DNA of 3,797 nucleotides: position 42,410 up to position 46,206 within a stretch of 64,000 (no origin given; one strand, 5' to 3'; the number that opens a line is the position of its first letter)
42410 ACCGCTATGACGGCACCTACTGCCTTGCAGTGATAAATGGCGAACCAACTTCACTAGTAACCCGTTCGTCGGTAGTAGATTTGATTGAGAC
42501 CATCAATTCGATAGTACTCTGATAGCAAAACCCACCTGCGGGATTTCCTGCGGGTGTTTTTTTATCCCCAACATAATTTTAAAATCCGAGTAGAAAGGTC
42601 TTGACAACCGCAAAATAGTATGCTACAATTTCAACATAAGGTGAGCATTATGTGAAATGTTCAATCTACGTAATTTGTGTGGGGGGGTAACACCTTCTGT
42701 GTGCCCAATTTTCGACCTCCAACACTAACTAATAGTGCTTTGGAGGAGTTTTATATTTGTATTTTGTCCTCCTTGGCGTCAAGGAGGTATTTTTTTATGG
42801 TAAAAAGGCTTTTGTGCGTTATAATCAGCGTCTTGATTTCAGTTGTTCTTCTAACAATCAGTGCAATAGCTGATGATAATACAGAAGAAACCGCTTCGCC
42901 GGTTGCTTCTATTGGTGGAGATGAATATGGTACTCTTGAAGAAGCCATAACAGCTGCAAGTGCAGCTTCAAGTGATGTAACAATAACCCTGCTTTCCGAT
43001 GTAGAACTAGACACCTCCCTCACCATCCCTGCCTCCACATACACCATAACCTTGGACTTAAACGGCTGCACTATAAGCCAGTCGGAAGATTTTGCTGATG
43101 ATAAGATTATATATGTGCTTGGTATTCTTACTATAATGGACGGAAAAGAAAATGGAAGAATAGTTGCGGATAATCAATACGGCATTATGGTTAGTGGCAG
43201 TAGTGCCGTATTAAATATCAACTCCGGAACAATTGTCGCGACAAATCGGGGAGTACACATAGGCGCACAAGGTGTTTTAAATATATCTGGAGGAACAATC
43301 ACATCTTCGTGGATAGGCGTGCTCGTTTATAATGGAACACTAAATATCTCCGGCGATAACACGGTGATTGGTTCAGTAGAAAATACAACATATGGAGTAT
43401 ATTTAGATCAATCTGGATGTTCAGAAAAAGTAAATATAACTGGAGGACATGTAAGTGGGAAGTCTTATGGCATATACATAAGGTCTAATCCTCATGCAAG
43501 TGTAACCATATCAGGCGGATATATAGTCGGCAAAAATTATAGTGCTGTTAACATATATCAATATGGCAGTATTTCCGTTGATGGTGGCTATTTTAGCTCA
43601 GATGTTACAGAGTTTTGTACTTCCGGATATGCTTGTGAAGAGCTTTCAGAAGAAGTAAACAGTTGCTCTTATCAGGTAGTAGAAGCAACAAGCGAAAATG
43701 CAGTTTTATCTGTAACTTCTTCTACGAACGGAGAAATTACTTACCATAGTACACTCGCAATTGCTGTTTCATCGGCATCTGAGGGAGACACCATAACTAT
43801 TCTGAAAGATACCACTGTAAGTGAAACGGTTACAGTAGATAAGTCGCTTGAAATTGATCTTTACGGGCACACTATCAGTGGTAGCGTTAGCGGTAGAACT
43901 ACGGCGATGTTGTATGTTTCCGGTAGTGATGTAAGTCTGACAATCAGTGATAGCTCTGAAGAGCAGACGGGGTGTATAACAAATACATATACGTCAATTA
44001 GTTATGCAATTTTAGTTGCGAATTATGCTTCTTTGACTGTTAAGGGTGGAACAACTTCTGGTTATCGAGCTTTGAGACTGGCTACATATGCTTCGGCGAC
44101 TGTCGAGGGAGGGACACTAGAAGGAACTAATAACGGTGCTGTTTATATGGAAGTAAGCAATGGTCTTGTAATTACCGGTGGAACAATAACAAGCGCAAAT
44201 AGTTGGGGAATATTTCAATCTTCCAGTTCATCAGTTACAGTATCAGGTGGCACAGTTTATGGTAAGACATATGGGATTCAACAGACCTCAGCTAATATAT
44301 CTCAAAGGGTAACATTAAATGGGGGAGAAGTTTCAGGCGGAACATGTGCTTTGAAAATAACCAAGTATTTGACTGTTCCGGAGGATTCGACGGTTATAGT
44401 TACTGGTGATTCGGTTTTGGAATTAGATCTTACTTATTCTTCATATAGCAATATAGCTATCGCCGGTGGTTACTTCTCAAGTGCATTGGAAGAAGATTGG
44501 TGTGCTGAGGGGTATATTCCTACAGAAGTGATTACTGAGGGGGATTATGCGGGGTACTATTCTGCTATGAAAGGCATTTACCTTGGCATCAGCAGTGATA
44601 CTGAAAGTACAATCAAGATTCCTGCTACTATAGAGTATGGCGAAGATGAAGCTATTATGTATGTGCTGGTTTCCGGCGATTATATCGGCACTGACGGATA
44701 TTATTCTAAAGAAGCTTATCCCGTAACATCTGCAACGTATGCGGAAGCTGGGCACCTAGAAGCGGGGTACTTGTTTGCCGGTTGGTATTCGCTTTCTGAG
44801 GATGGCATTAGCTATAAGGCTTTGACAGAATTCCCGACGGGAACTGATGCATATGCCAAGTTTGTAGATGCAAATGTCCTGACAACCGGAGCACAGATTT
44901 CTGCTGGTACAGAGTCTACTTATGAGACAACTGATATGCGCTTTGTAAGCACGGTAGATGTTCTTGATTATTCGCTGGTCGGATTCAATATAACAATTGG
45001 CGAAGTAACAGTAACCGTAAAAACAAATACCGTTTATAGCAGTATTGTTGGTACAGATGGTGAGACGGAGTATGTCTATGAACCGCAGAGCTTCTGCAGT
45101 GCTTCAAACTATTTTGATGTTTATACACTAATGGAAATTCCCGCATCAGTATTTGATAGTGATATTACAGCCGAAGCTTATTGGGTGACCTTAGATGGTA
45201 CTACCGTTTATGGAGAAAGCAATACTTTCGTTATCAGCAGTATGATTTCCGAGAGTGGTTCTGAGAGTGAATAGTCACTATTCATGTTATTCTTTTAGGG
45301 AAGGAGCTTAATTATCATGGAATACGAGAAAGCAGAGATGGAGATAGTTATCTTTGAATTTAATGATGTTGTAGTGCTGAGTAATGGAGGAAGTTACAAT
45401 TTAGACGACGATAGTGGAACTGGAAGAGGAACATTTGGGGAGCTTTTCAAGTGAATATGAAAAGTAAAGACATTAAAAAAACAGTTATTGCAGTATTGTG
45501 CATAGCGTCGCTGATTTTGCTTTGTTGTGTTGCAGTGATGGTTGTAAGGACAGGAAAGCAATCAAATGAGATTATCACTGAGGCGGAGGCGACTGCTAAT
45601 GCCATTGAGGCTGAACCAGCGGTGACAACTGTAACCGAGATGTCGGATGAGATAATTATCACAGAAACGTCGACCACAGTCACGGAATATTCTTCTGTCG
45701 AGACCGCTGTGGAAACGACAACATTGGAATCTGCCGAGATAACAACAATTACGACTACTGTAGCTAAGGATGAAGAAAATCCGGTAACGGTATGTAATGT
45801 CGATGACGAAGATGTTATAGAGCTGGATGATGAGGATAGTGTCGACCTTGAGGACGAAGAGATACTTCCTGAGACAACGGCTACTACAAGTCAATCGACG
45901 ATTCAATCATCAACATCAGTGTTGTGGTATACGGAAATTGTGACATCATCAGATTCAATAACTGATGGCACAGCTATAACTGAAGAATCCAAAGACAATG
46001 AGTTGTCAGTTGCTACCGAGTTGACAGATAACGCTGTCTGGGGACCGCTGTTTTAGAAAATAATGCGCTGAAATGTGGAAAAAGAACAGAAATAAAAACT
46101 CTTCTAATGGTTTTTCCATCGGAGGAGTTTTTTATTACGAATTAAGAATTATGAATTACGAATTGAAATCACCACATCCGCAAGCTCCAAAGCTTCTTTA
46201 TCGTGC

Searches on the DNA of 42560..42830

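Call 6: search_rna_families(source=window, start=42560, end=42830, threshold=evalue, max_evalue=10, show_alignments=3)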
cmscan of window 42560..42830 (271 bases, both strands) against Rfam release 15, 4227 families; matches with E-value up to 10: 3.
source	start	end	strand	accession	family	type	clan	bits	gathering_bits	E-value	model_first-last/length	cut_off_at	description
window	42689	42796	+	RF00515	PyrR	Cis-reg;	-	17.8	54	3.3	1-115/115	no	PyrR binding site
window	42724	42795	+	RF02270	nse_sRNA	Gene;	-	14.3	75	7.5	1-73/73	no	Neisseria sigma-E sRNA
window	42763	42792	+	RF03858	mir-1991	Gene; miRNA;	-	13.9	66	9.1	1-66/66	no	mir-1991 microRNA precursor family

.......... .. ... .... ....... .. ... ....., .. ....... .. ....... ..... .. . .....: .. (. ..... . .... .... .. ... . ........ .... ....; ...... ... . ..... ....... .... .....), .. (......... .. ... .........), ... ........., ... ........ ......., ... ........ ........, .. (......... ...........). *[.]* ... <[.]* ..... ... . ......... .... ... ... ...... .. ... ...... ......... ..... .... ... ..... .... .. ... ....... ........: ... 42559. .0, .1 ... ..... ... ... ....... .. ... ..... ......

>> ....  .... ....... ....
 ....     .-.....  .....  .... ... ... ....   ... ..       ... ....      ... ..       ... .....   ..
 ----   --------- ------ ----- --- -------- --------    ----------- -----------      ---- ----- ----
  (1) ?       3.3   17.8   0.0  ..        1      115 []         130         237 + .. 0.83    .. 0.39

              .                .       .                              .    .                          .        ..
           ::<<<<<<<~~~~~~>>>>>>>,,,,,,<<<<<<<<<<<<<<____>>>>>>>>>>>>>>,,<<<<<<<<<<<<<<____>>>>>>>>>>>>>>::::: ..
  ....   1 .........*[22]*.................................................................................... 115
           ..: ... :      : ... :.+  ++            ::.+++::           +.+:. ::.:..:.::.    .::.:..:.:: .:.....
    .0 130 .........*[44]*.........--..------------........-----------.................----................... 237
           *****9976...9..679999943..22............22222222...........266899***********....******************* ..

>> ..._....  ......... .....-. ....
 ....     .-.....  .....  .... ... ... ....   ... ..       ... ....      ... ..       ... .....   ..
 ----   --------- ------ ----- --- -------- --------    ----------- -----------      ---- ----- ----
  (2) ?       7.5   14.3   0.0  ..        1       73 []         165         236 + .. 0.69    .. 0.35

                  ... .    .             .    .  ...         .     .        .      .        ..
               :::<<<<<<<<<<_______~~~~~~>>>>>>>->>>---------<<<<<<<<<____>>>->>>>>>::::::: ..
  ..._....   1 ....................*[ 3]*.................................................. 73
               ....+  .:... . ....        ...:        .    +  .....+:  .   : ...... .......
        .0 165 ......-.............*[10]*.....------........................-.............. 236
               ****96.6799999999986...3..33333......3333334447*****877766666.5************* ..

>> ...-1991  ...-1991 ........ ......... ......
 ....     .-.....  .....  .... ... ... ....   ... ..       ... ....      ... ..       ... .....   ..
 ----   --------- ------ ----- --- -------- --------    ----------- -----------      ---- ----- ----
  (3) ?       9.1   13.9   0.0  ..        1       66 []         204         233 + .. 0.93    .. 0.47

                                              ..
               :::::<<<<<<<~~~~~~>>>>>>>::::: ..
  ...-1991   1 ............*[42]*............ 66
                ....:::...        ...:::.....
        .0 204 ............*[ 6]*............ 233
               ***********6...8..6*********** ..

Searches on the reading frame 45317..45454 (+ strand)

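Call 18: search_protein_families(library=pfam, proteins=[window:45317-45454:+], max_evalue=0.01)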
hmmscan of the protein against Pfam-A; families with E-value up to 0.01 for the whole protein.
window:45317-45454:+ (45 aa): 0 families

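Call 19: search_protein_families(library=ncbifam, proteins=[window:45317-45454:+], max_evalue=0.01)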
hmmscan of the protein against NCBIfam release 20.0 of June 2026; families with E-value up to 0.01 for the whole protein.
window:45317-45454:+ (45 aa): 0 families

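Call 50: search_protein_families(library=pfam, proteins=[L013:7311-9173:+, L011:6821-9043:+, L012:5789-9124:+, L025:6000-9041:+, L019:2253-3494:+, L009:7177-7731:+, L008:1943-5125:+, L012:949-2955:+, L025:9316-9954:+, L021:9261-9830:+], max_evalue=0.001)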
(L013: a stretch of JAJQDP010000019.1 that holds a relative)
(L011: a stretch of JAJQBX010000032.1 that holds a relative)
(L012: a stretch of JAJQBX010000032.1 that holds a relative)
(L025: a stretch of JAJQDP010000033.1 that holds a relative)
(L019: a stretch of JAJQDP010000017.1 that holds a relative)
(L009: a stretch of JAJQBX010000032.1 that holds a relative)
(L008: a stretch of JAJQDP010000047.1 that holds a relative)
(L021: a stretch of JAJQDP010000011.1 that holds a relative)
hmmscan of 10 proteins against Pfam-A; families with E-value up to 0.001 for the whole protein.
L013:7311-9173:+ (620 aa): 0 families

L011:6821-9043:+ (740 aa): 0 families

L012:5789-9124:+ (1111 aa): 0 families

L025:6000-9041:+ (1013 aa): 0 families

L019:2253-3494:+ (413 aa): 1 family
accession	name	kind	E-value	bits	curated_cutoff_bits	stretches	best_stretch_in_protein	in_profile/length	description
PF09479.16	Flg_new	-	2.2e-12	47.4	27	1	194-264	1-65/65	Listeria-Bacteroides repeat domain (List_Bact_rpt)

L009:7177-7731:+ (184 aa): 0 families

L008:1943-5125:+ (1060 aa): 3 families
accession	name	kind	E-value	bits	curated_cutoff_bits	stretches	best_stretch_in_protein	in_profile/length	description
PF13306.12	LRR_5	-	6.6e-53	178.4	27.7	3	104-225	6-126/127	BspA type Leucine rich repeat region (6 copies)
PF01764.32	Lipase_3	-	2.9e-13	50.3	22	1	530-648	2-138/140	Lipase (class 3)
PF13855.12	LRR_8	-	5.2e-06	26.6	27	0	120-161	13-56/61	Leucine rich repeat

L012:949-2955:+ (668 aa): 3 families
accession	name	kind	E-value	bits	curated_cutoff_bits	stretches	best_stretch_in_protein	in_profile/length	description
PF13306.12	LRR_5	-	1.4e-42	145.1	27.7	2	212-313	14-113/127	BspA type Leucine rich repeat region (6 copies)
PF18998.6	Flg_new_2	-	5.4e-08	33.1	23.6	1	435-511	1-71/73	Divergent InlB B-repeat domain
PF16862.10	Glyco_hydro_79C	-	0.00069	20.9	27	1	422-503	20-101/103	Glycosyl hydrolase family 79 C-terminal beta domain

L025:9316-9954:+ (212 aa): 0 families

L021:9261-9830:+ (189 aa): 0 families

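Call 78: search_protein_families(library=ncbifam, proteins=[L007:9404-9988:+, L025:10525-10638:+, L013:9186-9317:+], max_evalue=1)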
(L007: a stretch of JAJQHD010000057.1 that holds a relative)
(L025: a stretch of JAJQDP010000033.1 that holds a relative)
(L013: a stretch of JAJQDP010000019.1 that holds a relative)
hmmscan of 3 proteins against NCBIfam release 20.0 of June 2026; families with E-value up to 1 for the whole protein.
L007:9404-9988:+ (194 aa): 3 families
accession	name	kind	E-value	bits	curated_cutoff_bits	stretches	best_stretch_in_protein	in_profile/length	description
TIGR04249.1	SCM_chp_ScmC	equivalog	0.0019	17.6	125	1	34-131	121-222/292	SynChlorMet cassette protein ScmC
TIGR04352.1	HprK_rel_A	equivalog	0.006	15.7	200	1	38-68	96-126/280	HprK-related kinase A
TIGR04355.1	HprK_rel_B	hypoth_equivalog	0.064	12.3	200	1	34-72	140-178/351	HprK-related kinase B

L025:10525-10638:+ (37 aa): 0 families

L013:9186-9317:+ (43 aa): 0 families

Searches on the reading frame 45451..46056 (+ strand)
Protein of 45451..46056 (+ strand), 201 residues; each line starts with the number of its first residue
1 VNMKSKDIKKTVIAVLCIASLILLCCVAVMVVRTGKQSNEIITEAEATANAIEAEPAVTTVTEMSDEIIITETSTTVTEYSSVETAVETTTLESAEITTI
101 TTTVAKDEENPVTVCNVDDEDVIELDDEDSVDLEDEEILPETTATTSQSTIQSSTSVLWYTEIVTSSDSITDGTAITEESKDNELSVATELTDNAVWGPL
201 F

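Call 18: search_protein_families(library=pfam, proteins=[window:45451-46056:+], max_evalue=0.01)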
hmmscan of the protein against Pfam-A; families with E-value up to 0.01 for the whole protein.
window:45451-46056:+ (201 aa): 0 families

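Call 19: search_protein_families(library=ncbifam, proteins=[window:45451-46056:+], max_evalue=0.01)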
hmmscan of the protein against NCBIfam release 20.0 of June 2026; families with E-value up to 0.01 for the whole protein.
window:45451-46056:+ (201 aa): 0 families

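Call 28: search_protein_families(library=pfam, proteins=[window:45451-46056:+], max_evalue=10)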
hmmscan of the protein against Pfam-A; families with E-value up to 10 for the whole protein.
window:45451-46056:+ (201 aa): 4 families
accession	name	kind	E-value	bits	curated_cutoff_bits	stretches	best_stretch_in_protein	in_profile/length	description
PF08391.16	Ly49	-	0.13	13.2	31.5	1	11-110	6-100/119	Ly49-like protein, N-terminal region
PF20082.4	DUF6476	-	0.51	10.7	24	1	11-75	14-81/91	Family of unknown function (DUF6476)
PF19409.5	Thiopep_pre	-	2.6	8.4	23.5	1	132-154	6-34/36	Thiopeptide-type bacteriocin precursor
PF01456.22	Mucin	-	6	7.3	34.7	1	13-106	4-87/143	Mucin-like glycoprotein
